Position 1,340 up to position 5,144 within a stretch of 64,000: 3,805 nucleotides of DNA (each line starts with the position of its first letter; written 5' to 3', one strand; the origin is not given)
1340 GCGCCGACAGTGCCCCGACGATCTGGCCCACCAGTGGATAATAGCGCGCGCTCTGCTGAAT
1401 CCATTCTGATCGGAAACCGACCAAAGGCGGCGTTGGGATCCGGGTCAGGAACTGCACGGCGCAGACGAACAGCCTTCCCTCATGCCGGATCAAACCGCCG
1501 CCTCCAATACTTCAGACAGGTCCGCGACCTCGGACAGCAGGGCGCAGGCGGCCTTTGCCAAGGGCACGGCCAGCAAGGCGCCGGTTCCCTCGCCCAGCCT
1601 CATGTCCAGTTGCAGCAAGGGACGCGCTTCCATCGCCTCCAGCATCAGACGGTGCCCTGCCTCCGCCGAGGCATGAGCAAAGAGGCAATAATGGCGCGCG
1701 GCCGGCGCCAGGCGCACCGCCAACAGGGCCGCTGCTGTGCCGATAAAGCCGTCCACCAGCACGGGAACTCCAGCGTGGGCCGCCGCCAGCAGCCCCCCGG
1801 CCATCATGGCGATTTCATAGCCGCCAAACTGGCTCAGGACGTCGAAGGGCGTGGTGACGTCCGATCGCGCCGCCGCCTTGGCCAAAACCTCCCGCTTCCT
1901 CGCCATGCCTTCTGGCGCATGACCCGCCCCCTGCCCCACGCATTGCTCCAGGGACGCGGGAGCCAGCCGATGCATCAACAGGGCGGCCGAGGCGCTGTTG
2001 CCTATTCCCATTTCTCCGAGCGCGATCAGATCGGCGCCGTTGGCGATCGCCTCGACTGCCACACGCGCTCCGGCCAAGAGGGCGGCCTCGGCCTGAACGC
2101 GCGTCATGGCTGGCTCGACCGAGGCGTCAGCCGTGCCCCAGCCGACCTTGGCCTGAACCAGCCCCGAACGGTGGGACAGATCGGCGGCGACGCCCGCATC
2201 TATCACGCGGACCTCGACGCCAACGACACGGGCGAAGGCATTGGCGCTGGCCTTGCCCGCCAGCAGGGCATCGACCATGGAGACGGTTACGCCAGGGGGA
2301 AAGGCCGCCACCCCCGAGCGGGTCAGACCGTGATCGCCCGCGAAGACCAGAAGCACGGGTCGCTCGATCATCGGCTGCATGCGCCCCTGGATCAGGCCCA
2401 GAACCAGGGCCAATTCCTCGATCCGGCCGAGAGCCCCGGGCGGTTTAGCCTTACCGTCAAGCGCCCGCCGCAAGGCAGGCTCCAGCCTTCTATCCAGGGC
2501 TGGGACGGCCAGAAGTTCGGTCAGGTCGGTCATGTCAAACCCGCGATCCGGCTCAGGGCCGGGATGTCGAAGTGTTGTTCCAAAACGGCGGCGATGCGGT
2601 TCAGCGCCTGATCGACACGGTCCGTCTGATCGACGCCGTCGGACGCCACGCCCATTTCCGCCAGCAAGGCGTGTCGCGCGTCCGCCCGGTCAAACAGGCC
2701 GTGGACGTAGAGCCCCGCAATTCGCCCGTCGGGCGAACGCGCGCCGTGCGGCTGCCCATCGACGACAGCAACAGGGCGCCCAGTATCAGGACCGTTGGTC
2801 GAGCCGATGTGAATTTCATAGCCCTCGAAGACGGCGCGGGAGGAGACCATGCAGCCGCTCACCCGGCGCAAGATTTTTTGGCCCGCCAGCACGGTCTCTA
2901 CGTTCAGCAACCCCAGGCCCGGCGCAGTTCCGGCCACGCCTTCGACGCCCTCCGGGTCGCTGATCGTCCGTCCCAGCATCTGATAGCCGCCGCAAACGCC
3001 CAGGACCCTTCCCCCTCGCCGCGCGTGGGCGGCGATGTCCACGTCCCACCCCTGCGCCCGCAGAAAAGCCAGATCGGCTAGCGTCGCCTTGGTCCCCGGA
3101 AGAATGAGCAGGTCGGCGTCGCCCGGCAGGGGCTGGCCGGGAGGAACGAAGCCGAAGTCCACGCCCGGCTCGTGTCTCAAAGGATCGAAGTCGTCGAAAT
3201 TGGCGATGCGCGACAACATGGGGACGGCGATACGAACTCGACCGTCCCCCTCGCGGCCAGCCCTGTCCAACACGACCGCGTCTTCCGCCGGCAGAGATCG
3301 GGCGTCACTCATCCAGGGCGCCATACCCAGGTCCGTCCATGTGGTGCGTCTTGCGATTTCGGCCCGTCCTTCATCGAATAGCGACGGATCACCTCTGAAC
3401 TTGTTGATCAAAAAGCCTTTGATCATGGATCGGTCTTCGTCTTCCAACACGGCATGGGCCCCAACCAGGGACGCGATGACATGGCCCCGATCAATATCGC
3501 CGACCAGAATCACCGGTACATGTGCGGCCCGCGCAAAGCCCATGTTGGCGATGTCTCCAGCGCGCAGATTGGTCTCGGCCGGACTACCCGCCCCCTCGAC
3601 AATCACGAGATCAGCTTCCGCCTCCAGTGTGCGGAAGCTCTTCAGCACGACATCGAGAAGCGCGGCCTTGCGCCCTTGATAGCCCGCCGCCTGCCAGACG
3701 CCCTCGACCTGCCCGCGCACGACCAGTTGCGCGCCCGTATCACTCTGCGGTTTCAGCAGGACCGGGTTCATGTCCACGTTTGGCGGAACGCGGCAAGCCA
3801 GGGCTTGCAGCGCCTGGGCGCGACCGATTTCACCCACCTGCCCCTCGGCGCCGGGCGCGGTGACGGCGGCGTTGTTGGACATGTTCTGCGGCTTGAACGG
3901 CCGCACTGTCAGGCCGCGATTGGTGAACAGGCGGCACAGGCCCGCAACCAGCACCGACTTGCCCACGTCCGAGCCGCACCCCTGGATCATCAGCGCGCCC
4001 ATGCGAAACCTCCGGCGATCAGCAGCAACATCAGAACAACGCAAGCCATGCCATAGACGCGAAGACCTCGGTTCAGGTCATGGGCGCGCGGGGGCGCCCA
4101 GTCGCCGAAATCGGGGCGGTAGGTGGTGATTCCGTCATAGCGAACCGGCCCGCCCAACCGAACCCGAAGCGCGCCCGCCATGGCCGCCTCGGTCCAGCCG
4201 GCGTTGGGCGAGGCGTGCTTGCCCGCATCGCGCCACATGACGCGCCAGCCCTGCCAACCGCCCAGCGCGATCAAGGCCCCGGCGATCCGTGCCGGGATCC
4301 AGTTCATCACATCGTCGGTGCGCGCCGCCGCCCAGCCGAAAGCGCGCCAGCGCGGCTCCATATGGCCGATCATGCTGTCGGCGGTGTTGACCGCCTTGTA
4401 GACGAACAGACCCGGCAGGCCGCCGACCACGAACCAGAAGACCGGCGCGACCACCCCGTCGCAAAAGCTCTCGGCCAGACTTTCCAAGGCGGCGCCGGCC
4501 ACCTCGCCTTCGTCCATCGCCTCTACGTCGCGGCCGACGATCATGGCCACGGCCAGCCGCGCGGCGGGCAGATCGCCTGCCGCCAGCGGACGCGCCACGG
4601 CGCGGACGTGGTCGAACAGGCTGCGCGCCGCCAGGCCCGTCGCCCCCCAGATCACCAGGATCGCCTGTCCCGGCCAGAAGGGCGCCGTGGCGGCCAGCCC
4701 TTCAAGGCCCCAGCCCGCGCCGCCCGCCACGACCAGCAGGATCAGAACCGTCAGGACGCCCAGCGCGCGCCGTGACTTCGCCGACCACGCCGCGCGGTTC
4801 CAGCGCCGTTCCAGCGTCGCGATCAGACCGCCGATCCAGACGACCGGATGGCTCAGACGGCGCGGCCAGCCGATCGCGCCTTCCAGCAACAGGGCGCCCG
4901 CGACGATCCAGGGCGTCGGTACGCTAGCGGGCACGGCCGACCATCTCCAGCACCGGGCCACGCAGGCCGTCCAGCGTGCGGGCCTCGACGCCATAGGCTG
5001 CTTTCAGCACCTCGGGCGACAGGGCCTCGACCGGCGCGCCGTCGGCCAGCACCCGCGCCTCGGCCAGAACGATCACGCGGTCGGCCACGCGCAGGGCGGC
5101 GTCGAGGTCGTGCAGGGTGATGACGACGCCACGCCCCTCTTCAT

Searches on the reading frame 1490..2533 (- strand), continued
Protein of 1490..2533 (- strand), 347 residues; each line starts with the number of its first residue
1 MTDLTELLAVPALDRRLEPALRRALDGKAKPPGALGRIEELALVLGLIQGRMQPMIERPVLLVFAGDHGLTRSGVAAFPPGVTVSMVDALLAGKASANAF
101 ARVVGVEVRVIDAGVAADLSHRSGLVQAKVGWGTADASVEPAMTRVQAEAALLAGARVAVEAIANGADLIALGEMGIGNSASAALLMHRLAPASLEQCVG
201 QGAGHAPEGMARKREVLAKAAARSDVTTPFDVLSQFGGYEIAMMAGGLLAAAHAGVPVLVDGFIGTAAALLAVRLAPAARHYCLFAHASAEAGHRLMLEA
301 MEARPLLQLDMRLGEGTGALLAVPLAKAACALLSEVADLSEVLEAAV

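Call 87: get_annotated_region(hit=H135, flank=8000)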
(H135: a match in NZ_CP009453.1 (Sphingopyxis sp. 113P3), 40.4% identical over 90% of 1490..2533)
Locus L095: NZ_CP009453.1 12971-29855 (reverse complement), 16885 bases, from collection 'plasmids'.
description: Sphingopyxis sp. 113P3 plasmid unnamed, complete sequence
organism: Sphingopyxis sp. 113P3 (NCBI taxid 292913)
taxonomy: Bacteria; Pseudomonadota; Alphaproteobacteria; Sphingomonadales; Sphingomonadaceae; Sphingopyxis; Sphingopyxis sp. 113P3
host: -; source: activated sludge; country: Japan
typing (MOB-suite, as given by PLSDB): mobilizable; replicon rep_cluster_694; relaxase MOBF
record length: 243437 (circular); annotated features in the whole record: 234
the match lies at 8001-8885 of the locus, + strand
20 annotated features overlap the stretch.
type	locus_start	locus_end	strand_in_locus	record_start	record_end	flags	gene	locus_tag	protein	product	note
CDS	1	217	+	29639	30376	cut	cobI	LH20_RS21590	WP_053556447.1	precorrin-2 C(20)-methyltransferase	GO:0009236 - cobalamin biosynthetic process [Evidence IEA]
CDS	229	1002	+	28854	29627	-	cobJ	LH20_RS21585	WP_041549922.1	precorrin-3B C(17)-methyltransferase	GO:0009236 - cobalamin biosynthetic process [Evidence IEA]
CDS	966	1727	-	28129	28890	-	-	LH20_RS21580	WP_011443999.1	cobalt-precorrin-6A reductase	GO:0009236 - cobalamin biosynthetic process [Evidence IEA]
CDS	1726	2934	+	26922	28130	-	-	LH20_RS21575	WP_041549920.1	bifunctional cobalt-precorrin-7 (C(5))-methyltransferase/cobalt-precorrin-6B (C(15))-methyltransferase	-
CDS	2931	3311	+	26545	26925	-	-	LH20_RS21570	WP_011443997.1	cobalamin biosynthesis protein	-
CDS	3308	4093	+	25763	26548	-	cobM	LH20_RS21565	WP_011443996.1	precorrin-4 C(11)-methyltransferase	GO:0009236 - cobalamin biosynthetic process [Evidence IEA]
CDS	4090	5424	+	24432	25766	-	-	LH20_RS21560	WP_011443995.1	cobyrinate a,c-diamide synthase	-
CDS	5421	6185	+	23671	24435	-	cobF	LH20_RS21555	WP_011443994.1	precorrin-6A synthase (deacetylating)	GO:0009236 - cobalamin biosynthetic process [Evidence IEA]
CDS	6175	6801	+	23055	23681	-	cobO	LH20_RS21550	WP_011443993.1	cob(I)yrinic acid a,c-diamide adenosyltransferase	GO:0009236 - cobalamin biosynthetic process [Evidence IEA]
CDS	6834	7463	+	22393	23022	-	bluB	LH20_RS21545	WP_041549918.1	5,6-dimethylbenzimidazole synthase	GO:0009236 - cobalamin biosynthetic process [Evidence IEA]; GO:0032363 - FMN catabolic process [Evidence IEA]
CDS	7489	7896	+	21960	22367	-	-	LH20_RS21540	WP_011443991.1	DUF1636 domain-containing protein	-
CDS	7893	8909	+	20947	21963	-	cobT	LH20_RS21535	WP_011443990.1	nicotinate-nucleotide--dimethylbenzimidazole phosphoribosyltransferase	GO:0009236 - cobalamin biosynthetic process [Evidence IEA]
CDS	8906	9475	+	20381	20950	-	-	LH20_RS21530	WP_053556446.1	histidine phosphatase family protein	-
CDS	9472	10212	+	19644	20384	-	-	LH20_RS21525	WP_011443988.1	adenosylcobinamide-GDP ribazoletransferase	GO:0009236 - cobalamin biosynthetic process [Evidence IEA]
CDS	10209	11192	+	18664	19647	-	cobD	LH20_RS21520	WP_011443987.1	threonine-phosphate decarboxylase CobD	GO:0009236 - cobalamin biosynthetic process [Evidence IEA]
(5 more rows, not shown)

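Call 88: get_annotated_region(hit=H144, flank=8000)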
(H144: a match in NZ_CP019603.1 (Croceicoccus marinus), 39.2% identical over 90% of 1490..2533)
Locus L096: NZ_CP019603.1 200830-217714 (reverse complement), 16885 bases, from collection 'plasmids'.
description: Croceicoccus marinus strain E4A9 plasmid pCME4A9I, complete sequence
organism: Croceicoccus marinus (NCBI taxid 450378)
taxonomy: Bacteria; Pseudomonadota; Alphaproteobacteria; Sphingomonadales; Erythrobacteraceae; Croceicoccus; Croceicoccus marinus
host: -; source: -; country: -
typing (MOB-suite, as given by PLSDB): non-mobilizable; replicon rep_cluster_545
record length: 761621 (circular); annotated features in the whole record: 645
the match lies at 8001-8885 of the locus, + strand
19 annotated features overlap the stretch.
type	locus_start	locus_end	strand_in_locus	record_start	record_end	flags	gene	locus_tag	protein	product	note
CDS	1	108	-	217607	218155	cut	-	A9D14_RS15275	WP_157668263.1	hypothetical protein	-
CDS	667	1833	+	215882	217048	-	-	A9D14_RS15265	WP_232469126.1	IS91 family transposase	-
CDS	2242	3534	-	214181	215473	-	-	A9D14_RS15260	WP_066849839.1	cobyrinate a,c-diamide synthase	-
CDS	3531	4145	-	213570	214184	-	cobO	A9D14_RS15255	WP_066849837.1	cob(I)yrinic acid a,c-diamide adenosyltransferase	GO:0009236 - cobalamin biosynthetic process [Evidence IEA]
CDS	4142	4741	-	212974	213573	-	-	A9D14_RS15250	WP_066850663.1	hypothetical protein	-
CDS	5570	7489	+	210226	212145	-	-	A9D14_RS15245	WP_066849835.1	TonB-dependent receptor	-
CDS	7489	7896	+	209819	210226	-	-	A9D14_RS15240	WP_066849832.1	DUF1636 domain-containing protein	-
CDS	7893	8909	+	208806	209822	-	cobT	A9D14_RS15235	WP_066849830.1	nicotinate-nucleotide--dimethylbenzimidazole phosphoribosyltransferase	GO:0009236 - cobalamin biosynthetic process [Evidence IEA]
CDS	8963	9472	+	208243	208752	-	-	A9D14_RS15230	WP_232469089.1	histidine phosphatase family protein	-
CDS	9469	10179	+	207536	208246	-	cobS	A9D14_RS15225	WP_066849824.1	adenosylcobinamide-GDP ribazoletransferase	GO:0009236 - cobalamin biosynthetic process [Evidence IEA]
CDS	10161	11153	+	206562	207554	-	-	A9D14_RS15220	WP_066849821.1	aminotransferase class I/II-fold pyridoxal phosphate-dependent enzyme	GO:0009058 - biosynthetic process [Evidence IEA]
CDS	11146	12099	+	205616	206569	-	cbiB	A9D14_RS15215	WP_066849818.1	adenosylcobinamide-phosphate synthase CbiB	GO:0009236 - cobalamin biosynthetic process [Evidence IEA]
CDS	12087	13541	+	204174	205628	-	-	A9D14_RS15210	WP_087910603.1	cobyric acid synthase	GO:0009236 - cobalamin biosynthetic process [Evidence IEA]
CDS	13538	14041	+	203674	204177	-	cobU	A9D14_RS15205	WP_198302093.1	bifunctional adenosylcobinamide kinase/adenosylcobinamide-phosphate guanylyltransferase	GO:0009236 - cobalamin biosynthetic process [Evidence IEA]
CDS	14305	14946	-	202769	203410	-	-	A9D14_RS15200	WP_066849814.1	porin family protein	-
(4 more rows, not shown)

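Call 89: get_annotated_region(hit=H152, flank=8000)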
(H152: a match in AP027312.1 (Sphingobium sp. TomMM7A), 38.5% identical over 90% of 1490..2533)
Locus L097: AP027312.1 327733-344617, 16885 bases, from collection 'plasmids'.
description: Sphingobium sp. TomMM7A plasmid pTomMM7Aa DNA, complete genome
organism: Sphingobium sp. TomMM7A (NCBI taxid 3028880)
taxonomy: Bacteria; Pseudomonadota; Alphaproteobacteria; Sphingomonadales; Sphingomonadaceae; Sphingobium; Sphingobium sp. TomMM7A
host: -; source: -; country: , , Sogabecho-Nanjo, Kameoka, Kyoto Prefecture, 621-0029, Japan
typing (MOB-suite, as given by PLSDB): non-mobilizable
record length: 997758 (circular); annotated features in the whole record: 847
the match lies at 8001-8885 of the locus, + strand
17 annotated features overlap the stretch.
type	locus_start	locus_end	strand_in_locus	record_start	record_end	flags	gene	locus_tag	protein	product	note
CDS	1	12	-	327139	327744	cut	-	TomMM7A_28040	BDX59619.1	cob(I)yrinic acid a,c-diamide adenosyltransferase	-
CDS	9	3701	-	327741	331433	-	cobN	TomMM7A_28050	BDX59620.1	cobaltochelatase subunit CobN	-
CDS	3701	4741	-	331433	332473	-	-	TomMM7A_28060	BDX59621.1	cobalamin biosynthesis protein CobW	-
CDS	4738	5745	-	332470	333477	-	hoxN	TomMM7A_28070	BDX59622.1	nickel/cobalt efflux system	-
CDS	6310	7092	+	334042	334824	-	fdhD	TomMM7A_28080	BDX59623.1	sulfurtransferase FdhD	-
CDS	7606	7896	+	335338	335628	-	-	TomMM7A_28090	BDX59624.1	hypothetical protein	-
CDS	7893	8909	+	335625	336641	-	cobT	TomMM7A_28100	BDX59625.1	nicotinate-nucleotide--dimethylbenzimidazole phosphoribosyltransferase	-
CDS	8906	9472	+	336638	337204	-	-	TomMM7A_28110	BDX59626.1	hypothetical protein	-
CDS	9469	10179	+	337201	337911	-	cobS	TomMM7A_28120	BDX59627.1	adenosylcobinamide-GDP ribazoletransferase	-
CDS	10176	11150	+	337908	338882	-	cobC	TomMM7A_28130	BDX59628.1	threonine-phosphate decarboxylase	-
CDS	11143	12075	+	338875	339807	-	cobD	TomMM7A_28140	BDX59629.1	cobalamin biosynthesis protein CobD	-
CDS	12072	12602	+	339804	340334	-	cobP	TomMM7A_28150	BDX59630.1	adenosylcobinamide kinase/adenosylcobinamide phosphate guanyltransferase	-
CDS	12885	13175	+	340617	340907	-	-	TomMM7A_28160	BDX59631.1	pyridine nucleotide transhydrogenase subunit alpha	-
CDS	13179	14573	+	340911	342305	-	pntB_1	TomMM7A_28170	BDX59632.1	NAD(P) transhydrogenase subunit beta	-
CDS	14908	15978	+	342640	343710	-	-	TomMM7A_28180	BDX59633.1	enoyl-CoA hydratase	-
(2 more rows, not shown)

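Call 95: search_protein_families(library=ncbifam, proteins=[L086:5811-6398:-, L087:6850-7401:+, L088:6900-7457:+, L094:8964-9536:-, L095:8906-9475:+, L096:8963-9472:+, L097:8906-9472:+], max_evalue=0.00001)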
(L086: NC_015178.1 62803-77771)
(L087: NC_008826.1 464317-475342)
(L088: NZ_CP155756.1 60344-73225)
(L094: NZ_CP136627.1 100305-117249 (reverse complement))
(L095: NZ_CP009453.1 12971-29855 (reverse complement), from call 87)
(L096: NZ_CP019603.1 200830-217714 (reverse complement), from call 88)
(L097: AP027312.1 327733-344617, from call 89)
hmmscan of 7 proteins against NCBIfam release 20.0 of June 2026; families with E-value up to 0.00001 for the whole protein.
L086:5811-6398:- (195 aa): 6 families
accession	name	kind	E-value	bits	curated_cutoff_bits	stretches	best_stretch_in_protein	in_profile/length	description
TIGR03162.1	ribazole_cobC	equivalog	1.4e-23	83.2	162.9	1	9-160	1-158/176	alpha-ribazole phosphatase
NF005567.0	PRK07238.1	equivalog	3.7e-18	66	326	1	4-163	175-343/378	bifunctional RNase H/acid phosphatase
TIGR03848.1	MSMEG_4193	subfamily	6.4e-13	48.6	203.85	1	9-159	2-165/204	MSMEG_4193 family putative phosphomutase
NF045917.1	PhserinePhPspA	equivalog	8.2e-08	32.2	350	1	8-158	3-162/211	phosphoserine phosphatase PspA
NF038349.1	dPGM_arch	equivalog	2e-07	31.1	225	1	10-188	2-181/194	2,3-diphosphoglycerate-dependent phosphoglycerate mutase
NF009993.0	PRK13462.1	equivalog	2.4e-07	30.6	226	1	5-153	4-154/203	acid phosphatase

L087:6850-7401:+ (183 aa): 3 families
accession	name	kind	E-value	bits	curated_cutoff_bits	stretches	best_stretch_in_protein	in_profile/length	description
TIGR03162.1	ribazole_cobC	equivalog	1.4e-24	86.5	162.9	1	10-150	5-152/176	alpha-ribazole phosphatase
NF005567.0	PRK07238.1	equivalog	1.1e-11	44.7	326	1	15-131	190-308/378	bifunctional RNase H/acid phosphatase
TIGR03848.1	MSMEG_4193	subfamily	1.3e-07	31.3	203.85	1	16-104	13-101/204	MSMEG_4193 family putative phosphomutase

L088:6900-7457:+ (185 aa): 7 families
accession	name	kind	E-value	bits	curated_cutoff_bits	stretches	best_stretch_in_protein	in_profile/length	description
TIGR03162.1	ribazole_cobC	equivalog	3.9e-31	107.8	162.9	1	6-166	1-175/176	alpha-ribazole phosphatase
NF005567.0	PRK07238.1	equivalog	6.8e-14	52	326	1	5-171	179-362/378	bifunctional RNase H/acid phosphatase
NF011580.0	PRK15004.1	equivalog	7e-11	42.5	250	1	5-169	2-183/203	adenosylcobalamin/alpha-ribazole phosphatase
NF002901.0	PRK03482.1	equivalog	1.3e-08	34.7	261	1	5-154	3-169/215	2,3-diphosphoglycerate-dependent phosphoglycerate mutase GpmB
TIGR03848.1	MSMEG_4193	subfamily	1.1e-07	31.5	203.85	1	7-142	3-159/204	MSMEG_4193 family putative phosphomutase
NF038349.1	dPGM_arch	equivalog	1.2e-07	31.8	225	1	42-172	43-174/194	2,3-diphosphoglycerate-dependent phosphoglycerate mutase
NF045917.1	PhserinePhPspA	equivalog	3.4e-06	26.9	350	1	5-162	3-177/211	phosphoserine phosphatase PspA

L094:8964-9536:- (190 aa): 6 families
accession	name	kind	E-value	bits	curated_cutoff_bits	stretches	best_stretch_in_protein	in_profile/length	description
TIGR03162.1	ribazole_cobC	equivalog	8.9e-22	77.4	162.9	1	7-172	1-176/176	alpha-ribazole phosphatase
NF005567.0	PRK07238.1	equivalog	1.8e-09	37.4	326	1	48-176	226-362/378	bifunctional RNase H/acid phosphatase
NF011580.0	PRK15004.1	equivalog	1.5e-07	31.6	250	1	7-155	3-164/203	adenosylcobalamin/alpha-ribazole phosphatase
NF038349.1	dPGM_arch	equivalog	1e-06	28.8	225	1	51-185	50-181/194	2,3-diphosphoglycerate-dependent phosphoglycerate mutase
NF045917.1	PhserinePhPspA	equivalog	1.5e-06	28.1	350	1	47-164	48-174/211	phosphoserine phosphatase PspA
TIGR03848.1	MSMEG_4193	subfamily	5.9e-06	25.9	203.85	0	43-187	44-199/204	MSMEG_4193 family putative phosphomutase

L095:8906-9475:+ (189 aa): 7 families
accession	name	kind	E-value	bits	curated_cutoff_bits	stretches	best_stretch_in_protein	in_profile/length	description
TIGR03162.1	ribazole_cobC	equivalog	1.2e-31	109.6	162.9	1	6-171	1-175/176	alpha-ribazole phosphatase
NF005567.0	PRK07238.1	equivalog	2e-13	50.4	326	1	6-140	180-326/378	bifunctional RNase H/acid phosphatase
NF011580.0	PRK15004.1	equivalog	5.9e-12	46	250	1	6-168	3-177/203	adenosylcobalamin/alpha-ribazole phosphatase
NF002901.0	PRK03482.1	equivalog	2.9e-11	43.4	261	1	6-159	4-169/215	2,3-diphosphoglycerate-dependent phosphoglycerate mutase GpmB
NF038349.1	dPGM_arch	equivalog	1.3e-09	38.3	225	1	36-170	37-167/194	2,3-diphosphoglycerate-dependent phosphoglycerate mutase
TIGR03848.1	MSMEG_4193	subfamily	1e-08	34.9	203.85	1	8-156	4-168/204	MSMEG_4193 family putative phosphomutase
NF045917.1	PhserinePhPspA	equivalog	3.1e-08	33.5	350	1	6-162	4-172/211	phosphoserine phosphatase PspA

L096:8963-9472:+ (169 aa): 8 families
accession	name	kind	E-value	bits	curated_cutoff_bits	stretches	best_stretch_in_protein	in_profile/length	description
TIGR03162.1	ribazole_cobC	equivalog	6.6e-29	100.6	162.9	1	18-150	36-174/176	alpha-ribazole phosphatase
NF005567.0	PRK07238.1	equivalog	5.4e-12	45.7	326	1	23-131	222-337/378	bifunctional RNase H/acid phosphatase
NF038349.1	dPGM_arch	equivalog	7.7e-12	45.5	225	1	19-149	39-166/194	2,3-diphosphoglycerate-dependent phosphoglycerate mutase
NF011580.0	PRK15004.1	equivalog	2.2e-11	44.1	250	1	18-149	39-178/203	adenosylcobalamin/alpha-ribazole phosphatase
NF045917.1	PhserinePhPspA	equivalog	5.2e-10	39.3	350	1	17-143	39-173/211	phosphoserine phosphatase PspA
TIGR03848.1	MSMEG_4193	subfamily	8.7e-08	31.8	203.85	1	18-110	39-132/204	MSMEG_4193 family putative phosphomutase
NF009994.0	PRK13463.1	equivalog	6.9e-07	29.2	277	1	24-144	47-175/203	phosphoserine phosphatase 1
NF002901.0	PRK03482.1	equivalog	8.5e-06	25.5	261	0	4-134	23-164/215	2,3-diphosphoglycerate-dependent phosphoglycerate mutase GpmB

L097:8906-9472:+ (188 aa): 6 families
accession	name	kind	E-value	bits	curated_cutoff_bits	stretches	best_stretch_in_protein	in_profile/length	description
TIGR03162.1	ribazole_cobC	equivalog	1.1e-30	106.4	162.9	1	6-169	1-174/176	alpha-ribazole phosphatase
NF011580.0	PRK15004.1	equivalog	1.8e-10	41.2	250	1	6-167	3-177/203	adenosylcobalamin/alpha-ribazole phosphatase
NF038349.1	dPGM_arch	equivalog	2.9e-10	40.4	225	1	41-168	42-166/194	2,3-diphosphoglycerate-dependent phosphoglycerate mutase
TIGR03848.1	MSMEG_4193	subfamily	5e-09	35.9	203.85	1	8-133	4-136/204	MSMEG_4193 family putative phosphomutase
NF005567.0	PRK07238.1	equivalog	1.7e-07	30.9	326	1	45-131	225-313/378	bifunctional RNase H/acid phosphatase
NF002901.0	PRK03482.1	equivalog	1.9e-06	27.7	261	1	36-152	39-163/215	2,3-diphosphoglycerate-dependent phosphoglycerate mutase GpmB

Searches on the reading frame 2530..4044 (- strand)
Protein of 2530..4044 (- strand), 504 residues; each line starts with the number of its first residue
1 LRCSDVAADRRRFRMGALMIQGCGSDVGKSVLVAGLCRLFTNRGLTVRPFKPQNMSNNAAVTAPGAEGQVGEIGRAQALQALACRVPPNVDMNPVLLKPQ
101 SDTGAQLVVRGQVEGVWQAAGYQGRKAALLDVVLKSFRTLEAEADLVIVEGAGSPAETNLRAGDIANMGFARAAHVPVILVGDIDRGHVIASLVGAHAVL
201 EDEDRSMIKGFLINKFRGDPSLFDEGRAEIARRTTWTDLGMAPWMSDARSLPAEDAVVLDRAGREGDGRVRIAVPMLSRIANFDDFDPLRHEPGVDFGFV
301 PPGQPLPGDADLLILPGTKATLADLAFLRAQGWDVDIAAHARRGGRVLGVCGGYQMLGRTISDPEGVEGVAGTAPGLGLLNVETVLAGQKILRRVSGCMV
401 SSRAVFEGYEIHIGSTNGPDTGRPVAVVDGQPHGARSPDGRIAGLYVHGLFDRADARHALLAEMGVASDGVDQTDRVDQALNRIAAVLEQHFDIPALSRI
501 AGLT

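Call 3: search_protein_families(library=pfam, proteins=[window:2530-4044:-], max_evalue=0.01)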
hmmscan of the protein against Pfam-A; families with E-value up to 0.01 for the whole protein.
window:2530-4044:- (504 aa): 3 families
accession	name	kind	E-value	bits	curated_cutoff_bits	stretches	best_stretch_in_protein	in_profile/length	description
PF07685.20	GATase_3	-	1.9e-53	181.5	27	1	271-454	1-194/196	CobB/CobQ-like glutamine amidotransferase domain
PF01656.29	CbiA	-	6.9e-16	58.8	25.4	1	18-253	1-120/125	CobQ/CobB/MinD/ParA nucleotide binding domain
PF13500.12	AAA_26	-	1.4e-13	51.6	27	1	17-247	2-193/198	AAA domain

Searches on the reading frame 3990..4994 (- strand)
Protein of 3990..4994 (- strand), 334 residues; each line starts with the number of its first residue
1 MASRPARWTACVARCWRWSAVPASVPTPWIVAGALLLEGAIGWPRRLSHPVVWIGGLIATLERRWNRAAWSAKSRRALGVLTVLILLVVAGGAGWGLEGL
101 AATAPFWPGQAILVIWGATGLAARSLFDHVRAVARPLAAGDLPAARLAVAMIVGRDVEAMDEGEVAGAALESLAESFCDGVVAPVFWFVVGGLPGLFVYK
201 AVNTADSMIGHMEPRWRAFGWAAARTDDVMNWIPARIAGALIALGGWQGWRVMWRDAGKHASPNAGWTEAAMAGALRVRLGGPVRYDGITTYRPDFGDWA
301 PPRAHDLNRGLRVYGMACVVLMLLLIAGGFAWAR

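Call 3: search_protein_families(library=pfam, proteins=[window:3990-4994:-], max_evalue=0.01)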
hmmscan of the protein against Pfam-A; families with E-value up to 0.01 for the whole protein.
window:3990-4994:- (334 aa): 2 families
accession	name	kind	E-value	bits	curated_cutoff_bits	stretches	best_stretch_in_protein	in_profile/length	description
PF03186.18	CobD_Cbib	-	5.7e-97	324.8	34.4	1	32-313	2-281/282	CobD/Cbib protein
PF17113.10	AmpE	-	0.0096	15.8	21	0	181-246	144-212/284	Regulatory signalling modulator protein AmpE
